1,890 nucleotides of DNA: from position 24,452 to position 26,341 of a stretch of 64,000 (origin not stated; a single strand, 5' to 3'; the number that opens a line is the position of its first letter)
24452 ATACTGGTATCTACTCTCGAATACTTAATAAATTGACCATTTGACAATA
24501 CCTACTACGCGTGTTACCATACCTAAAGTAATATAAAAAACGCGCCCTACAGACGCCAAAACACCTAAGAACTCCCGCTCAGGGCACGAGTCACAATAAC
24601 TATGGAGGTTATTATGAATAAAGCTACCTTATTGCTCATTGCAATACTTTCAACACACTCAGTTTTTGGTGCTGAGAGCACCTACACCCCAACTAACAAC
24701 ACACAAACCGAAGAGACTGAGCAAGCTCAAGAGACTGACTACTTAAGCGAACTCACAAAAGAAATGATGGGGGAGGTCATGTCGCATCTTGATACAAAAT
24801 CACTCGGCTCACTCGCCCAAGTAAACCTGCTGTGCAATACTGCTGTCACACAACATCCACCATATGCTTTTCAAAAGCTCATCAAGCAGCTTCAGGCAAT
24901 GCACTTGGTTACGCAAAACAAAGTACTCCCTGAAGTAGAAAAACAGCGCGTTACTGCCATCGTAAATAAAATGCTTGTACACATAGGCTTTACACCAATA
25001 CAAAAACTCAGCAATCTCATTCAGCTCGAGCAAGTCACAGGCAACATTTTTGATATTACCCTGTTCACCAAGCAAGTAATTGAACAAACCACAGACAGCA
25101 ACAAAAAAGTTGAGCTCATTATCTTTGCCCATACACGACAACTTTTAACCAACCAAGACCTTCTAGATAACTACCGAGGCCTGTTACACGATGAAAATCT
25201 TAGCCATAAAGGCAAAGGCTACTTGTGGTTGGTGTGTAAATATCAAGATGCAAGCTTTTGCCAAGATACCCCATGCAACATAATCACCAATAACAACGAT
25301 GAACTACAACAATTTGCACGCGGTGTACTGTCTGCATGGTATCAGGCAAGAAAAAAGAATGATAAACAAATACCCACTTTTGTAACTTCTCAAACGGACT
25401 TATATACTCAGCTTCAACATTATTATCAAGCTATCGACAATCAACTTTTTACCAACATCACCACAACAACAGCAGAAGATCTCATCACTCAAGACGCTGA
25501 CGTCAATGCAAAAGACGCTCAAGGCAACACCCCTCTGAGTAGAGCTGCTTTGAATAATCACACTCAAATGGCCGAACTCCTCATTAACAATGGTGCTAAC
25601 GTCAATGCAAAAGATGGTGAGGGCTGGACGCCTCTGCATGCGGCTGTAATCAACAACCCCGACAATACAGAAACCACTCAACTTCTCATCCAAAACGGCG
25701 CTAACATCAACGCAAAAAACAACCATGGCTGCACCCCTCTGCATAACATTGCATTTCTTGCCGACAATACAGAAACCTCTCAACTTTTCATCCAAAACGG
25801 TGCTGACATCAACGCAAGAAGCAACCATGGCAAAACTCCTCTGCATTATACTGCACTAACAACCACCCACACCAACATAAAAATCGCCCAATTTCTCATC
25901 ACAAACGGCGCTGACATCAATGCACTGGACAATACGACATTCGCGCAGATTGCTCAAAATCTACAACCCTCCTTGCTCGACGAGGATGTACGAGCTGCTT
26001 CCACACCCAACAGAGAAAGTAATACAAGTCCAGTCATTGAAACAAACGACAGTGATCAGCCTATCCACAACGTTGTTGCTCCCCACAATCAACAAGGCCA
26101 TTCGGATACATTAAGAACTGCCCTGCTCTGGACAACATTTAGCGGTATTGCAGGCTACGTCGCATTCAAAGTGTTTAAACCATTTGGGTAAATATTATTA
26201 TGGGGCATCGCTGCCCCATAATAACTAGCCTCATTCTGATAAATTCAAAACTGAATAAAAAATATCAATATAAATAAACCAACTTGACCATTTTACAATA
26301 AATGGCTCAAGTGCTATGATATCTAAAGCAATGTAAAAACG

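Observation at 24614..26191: Eukaryote-like effector candidate: signal peptide + F-box-like motif + ankyrin repeats + C-terminal hydrophobic anchor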

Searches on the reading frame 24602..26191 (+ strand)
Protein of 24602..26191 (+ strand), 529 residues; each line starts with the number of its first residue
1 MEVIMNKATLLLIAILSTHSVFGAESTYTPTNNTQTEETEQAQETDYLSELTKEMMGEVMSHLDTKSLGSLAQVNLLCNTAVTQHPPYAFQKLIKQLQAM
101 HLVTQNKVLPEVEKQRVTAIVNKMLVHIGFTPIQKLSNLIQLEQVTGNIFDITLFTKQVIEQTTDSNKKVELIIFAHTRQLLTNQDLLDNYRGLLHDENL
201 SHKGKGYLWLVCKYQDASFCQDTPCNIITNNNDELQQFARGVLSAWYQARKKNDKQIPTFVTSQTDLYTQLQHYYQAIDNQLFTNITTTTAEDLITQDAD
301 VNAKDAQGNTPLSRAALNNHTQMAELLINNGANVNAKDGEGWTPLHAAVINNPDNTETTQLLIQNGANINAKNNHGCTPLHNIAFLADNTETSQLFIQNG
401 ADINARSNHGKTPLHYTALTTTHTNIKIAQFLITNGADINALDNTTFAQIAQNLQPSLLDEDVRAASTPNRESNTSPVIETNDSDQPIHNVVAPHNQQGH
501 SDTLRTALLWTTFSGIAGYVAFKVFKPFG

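Call 3: search_protein_families(library=pfam, proteins=[window:24602-26191:+], max_evalue=1)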
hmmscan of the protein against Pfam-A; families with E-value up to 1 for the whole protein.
window:24602-26191:+ (529 aa): 9 families
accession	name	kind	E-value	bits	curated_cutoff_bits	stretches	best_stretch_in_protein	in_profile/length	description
PF00023.36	Ank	-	3.8e-32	109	21.1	4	341-374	2-33/33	Ankyrin repeat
PF12796.13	Ank_2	-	3.4e-27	95.3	27.3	2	290-373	12-90/90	Ankyrin repeats (3 copies)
PF13637.12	Ank_4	-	8.5e-26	89.9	22.7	4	314-352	3-41/50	Ankyrin repeats (many copies)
PF13857.12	Ank_5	-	1.2e-20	73.7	27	2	296-346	3-54/56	Ankyrin repeats (many copies)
PF13606.12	Ank_3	-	9.5e-19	65.7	22.3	3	308-336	2-30/30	Ankyrin repeat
PF23745.1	ANK_LRRK2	-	2.5e-06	27.8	27.5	1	309-368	32-89/130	LRRK2 ANK repeat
PF00646.38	F-box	-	0.012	16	20.5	1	48-87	1-40/43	F-box domain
PF05064.18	Nsp1_C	-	0.25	11.7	24.1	0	228-287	50-107/114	Nsp1-like C-terminal region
PF04299.18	FMN_bind_2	-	0.25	11.5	22.4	0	243-279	86-122/168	Putative FMN-binding domain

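Call 5: find_homologous_proteins(query=window:24602-26191:+)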
Query window:24602-26191:+ (529 aa): 7417 proteins with E <= 0.001 among 8000 candidates; the best 120 are listed.
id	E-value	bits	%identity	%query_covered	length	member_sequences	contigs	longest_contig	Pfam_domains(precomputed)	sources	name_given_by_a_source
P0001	0.0e+0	1169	100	99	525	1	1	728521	PF13606.13,PF13857.13,PF23745.2,PF12796.14,PF00023.37,PF13637.13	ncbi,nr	ncbi:MAG: ankyrin repeat domain-containing protein [Epsilonproteobacteria bacterium]|nr:ankyrin repe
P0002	8.8e-129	449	38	40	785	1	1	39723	PF10975.15,PF13857.13,PF23745.2,PF00023.37,PF13637.13,PF22939.3,PF22121.3,PF28534.1,PF13606.13,PF28177.1,PF22675.3,PF12796.14,PF25167.2,PF22101.2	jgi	jgi:ankyrin repeat protein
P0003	1.4e-118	415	54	30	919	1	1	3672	PF15409.14,PF13087.13,PF13606.13,PF13857.13,PF28177.1,PF23745.2,PF12796.14,PF18741.8,PF00023.37,PF13637.13,PF24521.3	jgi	jgi:very-short-patch-repair endonuclease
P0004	2.0e-107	378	43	29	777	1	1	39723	PF10975.15,PF13857.13,PF23745.2,PF00023.37,PF13637.13,PF19833.5,PF22939.3,PF22121.3,PF13606.13,PF28177.1,PF12796.14,PF25167.2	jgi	jgi:ankyrin repeat protein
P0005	2.1e-100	355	34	33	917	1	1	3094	PF13857.13,PF23745.2,PF00023.37,PF13637.13,PF13606.13,PF00515.35,PF12796.14,PF13432.13,PF24521.3,PF13181.13,PF07719.24,PF13174.13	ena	-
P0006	5.8e-99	350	43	29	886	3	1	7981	PF07714.24,PF00069.32,PF06563.18,PF13606.13,PF13857.13,PF23745.2,PF12796.14,PF14531.13,PF00023.37,PF13637.13,PF24521.3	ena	-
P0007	2.8e-97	345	41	29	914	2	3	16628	PF13606.13,PF13857.13,PF28177.1,PF23745.2,PF12796.14,PF00023.37,PF13637.13,PF24521.3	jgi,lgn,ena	-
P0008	1.2e-96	343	50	28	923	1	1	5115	PF13606.13,PF13857.13,PF05569.18,PF23745.2,PF12796.14,PF00023.37,PF13637.13,PF24521.3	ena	-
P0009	1.3e-95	339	35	29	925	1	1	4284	PF13606.13,PF13857.13,PF28177.1,PF23745.2,PF12796.14,PF00023.37,PF13637.13,PF24407.3,PF24521.3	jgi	-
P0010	6.6e-95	337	43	32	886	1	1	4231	PF13606.13,PF13857.13,PF28177.1,PF02985.29,PF23745.2,PF12796.14,PF00023.37,PF13637.13,PF24521.3,PF13646.13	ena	-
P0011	6.7e-94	334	46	29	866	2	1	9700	PF07714.24,PF00069.32,PF13606.13,PF13857.13,PF23745.2,PF12796.14,PF00023.37,PF13637.13,PF24521.3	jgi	jgi:ankyrin repeat protein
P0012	4.2e-93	331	38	28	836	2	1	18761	PF13606.13,PF13857.13,PF28177.1,PF23745.2,PF12796.14,PF00023.37,PF13637.13,PF24521.3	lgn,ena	-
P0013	1.5e-91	326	46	28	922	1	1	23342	PF13606.13,PF13857.13,PF05569.18,PF23745.2,PF12796.14,PF00023.37,PF13637.13,PF24521.3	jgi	-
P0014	3.6e-91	325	43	29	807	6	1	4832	PF13606.13,PF13857.13,PF28177.1,PF00515.35,PF23745.2,PF12796.14,PF00023.37,PF13637.13,PF13428.13,PF24521.3,PF07719.24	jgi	-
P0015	1.8e-90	322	36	32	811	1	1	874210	PF13606.13,PF13857.13,PF28177.1,PF23745.2,PF12796.14,PF00023.37,PF13637.13,PF24521.3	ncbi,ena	-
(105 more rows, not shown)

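Call 6: find_encoding_contigs(protein=window:24602-26191:+, flank=3000, max_places=4)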
Protein window:24602-26191:+ (529 aa): no gene with exactly this product is on record in the collection.

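Call 7: find_encoding_contigs(protein=P0001, flank=10000, max_places=4)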
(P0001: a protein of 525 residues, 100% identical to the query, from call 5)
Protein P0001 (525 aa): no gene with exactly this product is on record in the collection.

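Call 39: search_protein_families(library=ncbifam, proteins=[window:24614-26191:+], max_evalue=1)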
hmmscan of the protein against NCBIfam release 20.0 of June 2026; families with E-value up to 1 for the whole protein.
window:24614-26191:+ (525 aa): 8 families
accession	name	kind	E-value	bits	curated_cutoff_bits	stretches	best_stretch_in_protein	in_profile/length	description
NF043029.1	T4SS_AnkY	equivalog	1.7e-21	76.3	600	3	295-378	448-530/543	Dot/Icm T4SS effector AnkY/LegA9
NF043023.1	T4SS_AnkH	equivalog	5e-19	68.4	600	2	284-374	12-100/467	Dot/Icm T4SS effector AnkH/LegA3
NF041931.2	MzaA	equivalog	7.6e-14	51.5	800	3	293-346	24-77/726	MZA anti-phage system associated sigma-70 family RNA polymerase sigma factor MzaA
NF043022.1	T4SS_AnkG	equivalog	4.3e-10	38.9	500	2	292-348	387-447/455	Dot/Icm T4SS effector AnkG/AnkZ/LegA7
NF043028.1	T4SS_AnkX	equivalog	5e-09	34.9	1400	1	290-441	567-794/938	Dot/Icm T4SS effector AnkN/AnkX/LegA8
TIGR00870.1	trp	subfamily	3.7e-07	28.6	498.75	3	304-356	178-230/747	transient-receptor-potential calcium channel protein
NF043019.1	T4SS_AnkC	equivalog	8.8e-07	28.1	450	1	269-367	102-195/459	Dot/Icm T4SS effector AnkC/LegA12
NF038106.1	gamma_NF038106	equivalog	3.2e-06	27.3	50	0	264-313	33-78/93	PA4642 family protein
